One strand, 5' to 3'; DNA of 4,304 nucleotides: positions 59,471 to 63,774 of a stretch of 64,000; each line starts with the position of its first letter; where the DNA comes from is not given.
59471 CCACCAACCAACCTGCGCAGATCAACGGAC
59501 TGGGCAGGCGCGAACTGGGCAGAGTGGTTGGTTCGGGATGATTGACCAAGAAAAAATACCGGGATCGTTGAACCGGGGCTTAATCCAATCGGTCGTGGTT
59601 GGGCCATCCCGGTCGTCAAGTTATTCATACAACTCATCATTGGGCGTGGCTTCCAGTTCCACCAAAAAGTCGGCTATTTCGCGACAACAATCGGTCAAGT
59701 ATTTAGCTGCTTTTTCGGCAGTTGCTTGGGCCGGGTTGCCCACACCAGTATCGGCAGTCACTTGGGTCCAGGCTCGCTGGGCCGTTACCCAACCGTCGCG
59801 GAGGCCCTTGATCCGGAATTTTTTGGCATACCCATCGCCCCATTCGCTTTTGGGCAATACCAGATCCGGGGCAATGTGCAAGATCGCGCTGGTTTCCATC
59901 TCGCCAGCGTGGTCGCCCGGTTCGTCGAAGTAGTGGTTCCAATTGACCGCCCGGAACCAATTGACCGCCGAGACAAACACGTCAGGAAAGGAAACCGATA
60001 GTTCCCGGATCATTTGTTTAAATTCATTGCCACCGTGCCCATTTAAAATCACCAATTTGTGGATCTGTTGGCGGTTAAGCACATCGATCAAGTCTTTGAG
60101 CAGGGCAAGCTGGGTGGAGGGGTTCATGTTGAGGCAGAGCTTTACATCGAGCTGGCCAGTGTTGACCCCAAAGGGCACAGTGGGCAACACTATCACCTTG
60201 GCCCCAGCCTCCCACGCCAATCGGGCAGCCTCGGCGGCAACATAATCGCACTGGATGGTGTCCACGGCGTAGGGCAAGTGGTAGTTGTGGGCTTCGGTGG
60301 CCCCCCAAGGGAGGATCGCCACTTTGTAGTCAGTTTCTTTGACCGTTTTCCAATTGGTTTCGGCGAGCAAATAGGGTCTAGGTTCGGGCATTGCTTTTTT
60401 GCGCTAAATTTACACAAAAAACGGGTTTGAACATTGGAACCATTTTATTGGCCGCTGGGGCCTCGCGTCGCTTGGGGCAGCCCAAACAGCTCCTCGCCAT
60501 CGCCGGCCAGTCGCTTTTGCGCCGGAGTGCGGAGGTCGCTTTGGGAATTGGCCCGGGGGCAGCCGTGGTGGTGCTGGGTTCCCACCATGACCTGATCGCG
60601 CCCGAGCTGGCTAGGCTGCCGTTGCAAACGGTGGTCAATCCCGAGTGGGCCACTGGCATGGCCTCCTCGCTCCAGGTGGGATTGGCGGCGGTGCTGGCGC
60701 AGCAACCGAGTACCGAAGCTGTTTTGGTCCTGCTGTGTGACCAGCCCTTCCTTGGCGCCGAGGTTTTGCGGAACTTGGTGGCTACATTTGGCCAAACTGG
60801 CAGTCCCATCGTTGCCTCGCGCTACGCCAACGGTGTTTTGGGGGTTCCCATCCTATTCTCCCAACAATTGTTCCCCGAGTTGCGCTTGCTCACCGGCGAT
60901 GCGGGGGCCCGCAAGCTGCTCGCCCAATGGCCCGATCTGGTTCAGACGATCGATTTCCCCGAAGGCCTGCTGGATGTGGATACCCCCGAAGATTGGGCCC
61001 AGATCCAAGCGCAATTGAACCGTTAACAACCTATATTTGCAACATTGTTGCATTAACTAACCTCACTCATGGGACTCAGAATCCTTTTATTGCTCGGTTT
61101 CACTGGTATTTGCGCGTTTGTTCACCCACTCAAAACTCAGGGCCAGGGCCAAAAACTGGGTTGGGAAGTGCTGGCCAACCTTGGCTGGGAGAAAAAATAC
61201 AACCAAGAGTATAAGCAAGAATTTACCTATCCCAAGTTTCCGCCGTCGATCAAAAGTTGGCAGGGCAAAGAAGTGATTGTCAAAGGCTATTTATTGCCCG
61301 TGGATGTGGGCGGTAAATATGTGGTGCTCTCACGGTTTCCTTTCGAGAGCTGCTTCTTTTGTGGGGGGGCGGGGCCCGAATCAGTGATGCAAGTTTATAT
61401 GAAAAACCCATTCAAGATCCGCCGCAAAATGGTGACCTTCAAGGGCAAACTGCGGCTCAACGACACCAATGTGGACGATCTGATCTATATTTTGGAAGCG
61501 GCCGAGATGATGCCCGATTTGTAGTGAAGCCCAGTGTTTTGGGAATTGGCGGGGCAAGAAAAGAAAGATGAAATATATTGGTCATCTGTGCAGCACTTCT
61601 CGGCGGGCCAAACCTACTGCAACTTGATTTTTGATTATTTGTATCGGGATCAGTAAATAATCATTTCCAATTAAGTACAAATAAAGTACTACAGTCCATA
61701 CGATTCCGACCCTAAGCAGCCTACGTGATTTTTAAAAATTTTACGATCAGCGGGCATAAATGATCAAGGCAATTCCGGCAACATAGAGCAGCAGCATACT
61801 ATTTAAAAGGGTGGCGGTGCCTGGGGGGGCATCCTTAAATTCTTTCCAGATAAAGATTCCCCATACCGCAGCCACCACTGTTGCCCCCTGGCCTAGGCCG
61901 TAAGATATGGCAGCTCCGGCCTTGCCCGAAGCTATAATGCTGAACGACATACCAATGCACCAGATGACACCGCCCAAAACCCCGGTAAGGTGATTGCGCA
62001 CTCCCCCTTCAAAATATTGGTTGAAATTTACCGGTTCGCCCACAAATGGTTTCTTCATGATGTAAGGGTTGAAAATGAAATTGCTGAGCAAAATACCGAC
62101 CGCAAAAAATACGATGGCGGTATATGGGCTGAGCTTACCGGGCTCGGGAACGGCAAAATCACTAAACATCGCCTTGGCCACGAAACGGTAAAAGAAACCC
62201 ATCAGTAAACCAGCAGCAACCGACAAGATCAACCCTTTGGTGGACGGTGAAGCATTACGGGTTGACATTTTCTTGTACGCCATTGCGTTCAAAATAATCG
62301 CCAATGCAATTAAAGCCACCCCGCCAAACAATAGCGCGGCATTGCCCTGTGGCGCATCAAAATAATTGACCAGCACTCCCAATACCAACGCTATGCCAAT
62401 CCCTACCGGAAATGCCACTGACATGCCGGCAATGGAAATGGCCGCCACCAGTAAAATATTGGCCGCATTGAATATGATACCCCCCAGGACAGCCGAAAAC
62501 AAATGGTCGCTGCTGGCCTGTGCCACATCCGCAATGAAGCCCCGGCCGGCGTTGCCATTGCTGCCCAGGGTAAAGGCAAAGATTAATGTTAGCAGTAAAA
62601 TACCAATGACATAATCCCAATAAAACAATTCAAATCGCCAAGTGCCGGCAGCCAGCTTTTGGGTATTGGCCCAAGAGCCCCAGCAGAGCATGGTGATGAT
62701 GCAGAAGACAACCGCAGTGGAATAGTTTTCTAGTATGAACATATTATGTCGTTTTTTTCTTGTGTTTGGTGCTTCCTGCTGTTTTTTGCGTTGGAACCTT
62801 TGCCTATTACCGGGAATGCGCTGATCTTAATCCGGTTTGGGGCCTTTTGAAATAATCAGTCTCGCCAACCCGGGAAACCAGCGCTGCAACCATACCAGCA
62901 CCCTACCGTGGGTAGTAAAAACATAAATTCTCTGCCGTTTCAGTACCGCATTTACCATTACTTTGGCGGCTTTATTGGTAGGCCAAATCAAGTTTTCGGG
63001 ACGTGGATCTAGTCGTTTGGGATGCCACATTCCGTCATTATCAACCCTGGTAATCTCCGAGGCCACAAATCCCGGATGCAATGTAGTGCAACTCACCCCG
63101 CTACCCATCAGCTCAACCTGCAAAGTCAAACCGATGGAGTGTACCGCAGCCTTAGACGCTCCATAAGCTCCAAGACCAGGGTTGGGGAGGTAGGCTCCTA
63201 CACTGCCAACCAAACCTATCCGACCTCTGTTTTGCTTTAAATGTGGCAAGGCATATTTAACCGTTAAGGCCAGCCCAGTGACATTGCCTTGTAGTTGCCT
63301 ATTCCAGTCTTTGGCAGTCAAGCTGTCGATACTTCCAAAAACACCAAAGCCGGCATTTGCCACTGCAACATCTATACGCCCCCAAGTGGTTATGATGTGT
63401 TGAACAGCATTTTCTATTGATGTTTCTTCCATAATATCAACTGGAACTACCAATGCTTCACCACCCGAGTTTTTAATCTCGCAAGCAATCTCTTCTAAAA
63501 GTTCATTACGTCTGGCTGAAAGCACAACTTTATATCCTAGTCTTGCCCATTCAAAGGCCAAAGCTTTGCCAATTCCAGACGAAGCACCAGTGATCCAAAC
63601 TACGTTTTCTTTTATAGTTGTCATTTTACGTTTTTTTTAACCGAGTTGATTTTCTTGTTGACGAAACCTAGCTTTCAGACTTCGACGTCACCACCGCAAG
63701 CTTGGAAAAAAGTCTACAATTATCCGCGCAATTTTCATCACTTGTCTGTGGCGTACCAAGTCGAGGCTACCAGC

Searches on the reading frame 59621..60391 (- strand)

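Call 15: search_protein_families(library=pfam, proteins=[window:59621-60391:-], max_evalue=0.001)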
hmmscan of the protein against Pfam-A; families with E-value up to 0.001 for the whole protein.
window:59621-60391:- (256 aa): 1 family
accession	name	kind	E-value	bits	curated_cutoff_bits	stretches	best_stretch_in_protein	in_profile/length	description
PF02633.19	Creatininase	-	4e-55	187.3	31.3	1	10-243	1-238/238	Creatinine amidohydrolase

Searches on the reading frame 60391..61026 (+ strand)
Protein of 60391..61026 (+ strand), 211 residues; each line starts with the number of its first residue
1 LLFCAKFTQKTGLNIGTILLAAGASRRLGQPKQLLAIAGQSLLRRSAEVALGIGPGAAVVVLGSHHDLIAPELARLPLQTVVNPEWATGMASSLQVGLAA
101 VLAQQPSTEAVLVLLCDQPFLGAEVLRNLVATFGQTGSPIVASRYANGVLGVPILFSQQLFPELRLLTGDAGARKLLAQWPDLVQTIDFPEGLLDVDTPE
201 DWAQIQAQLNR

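Call 15: search_protein_families(library=pfam, proteins=[window:60391-61026:+], max_evalue=0.001)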
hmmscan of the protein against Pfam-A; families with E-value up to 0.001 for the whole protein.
window:60391-61026:+ (211 aa): 2 families
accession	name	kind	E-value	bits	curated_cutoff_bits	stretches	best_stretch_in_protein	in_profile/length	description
PF12804.13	NTP_transf_3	-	1.7e-36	126.3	27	1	18-180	2-157/160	MobA-like NTP transferase domain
PF01128.25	IspD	-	1.2e-05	25.6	27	1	17-138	3-123/221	2-C-methyl-D-erythritol 4-phosphate cytidylyltransferase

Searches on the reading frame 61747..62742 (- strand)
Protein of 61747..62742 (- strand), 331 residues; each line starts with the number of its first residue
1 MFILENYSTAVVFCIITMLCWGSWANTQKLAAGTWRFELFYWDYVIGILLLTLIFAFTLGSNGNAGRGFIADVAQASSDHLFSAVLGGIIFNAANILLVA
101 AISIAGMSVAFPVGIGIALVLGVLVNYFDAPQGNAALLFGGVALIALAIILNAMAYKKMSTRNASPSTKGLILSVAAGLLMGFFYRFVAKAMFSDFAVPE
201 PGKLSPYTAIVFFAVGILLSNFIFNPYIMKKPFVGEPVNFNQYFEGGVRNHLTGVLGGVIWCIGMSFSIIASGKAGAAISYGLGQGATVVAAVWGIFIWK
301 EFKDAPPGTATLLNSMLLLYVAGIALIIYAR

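Call 15: search_protein_families(library=pfam, proteins=[window:61747-62742:-], max_evalue=0.001)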
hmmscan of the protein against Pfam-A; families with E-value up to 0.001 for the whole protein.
window:61747-62742:- (331 aa): 3 families
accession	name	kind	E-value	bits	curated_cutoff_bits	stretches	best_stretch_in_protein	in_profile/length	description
PF07168.17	Ureide_permease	-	1.2e-19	70.7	27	2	169-328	197-357/359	Ureide permease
PF06800.18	Sugar_transport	-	9.8e-13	48.5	26.3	1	14-326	3-277/280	Sugar transport protein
PF07857.17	TMEM144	-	0.00084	18.9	26.2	1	250-305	252-308/332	Transmembrane family, TMEM144 of transporters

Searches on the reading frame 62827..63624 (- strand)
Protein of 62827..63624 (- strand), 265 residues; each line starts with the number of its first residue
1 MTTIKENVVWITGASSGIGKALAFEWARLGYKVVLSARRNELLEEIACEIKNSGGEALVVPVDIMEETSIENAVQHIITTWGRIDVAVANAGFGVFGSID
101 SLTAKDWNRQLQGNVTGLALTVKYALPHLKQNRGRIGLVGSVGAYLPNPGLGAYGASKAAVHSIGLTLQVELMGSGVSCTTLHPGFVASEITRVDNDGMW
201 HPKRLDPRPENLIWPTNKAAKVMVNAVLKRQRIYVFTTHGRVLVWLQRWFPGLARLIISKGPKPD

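Call 15: search_protein_families(library=pfam, proteins=[window:62827-63624:-], max_evalue=0.001)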
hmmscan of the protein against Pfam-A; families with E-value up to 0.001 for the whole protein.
window:62827-63624:- (265 aa): 3 families
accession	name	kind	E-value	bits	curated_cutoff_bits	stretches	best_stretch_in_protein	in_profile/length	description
PF00106.31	adh_short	-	3.5e-46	157.6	26.6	1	7-196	1-191/195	short chain dehydrogenase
PF13561.12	adh_short_C2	-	1.4e-33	116.9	27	1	13-193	1-182/236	Enoyl-(Acyl carrier protein) reductase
PF08659.16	KR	-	2.2e-10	41.2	22.6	1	9-163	3-158/180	KR domain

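Call 79: find_encoding_contigs(protein=window:62827-63624:-, flank=10000, max_places=5)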
Protein window:62827-63624:- (265 aa): no gene with exactly this product is on record in the collection.
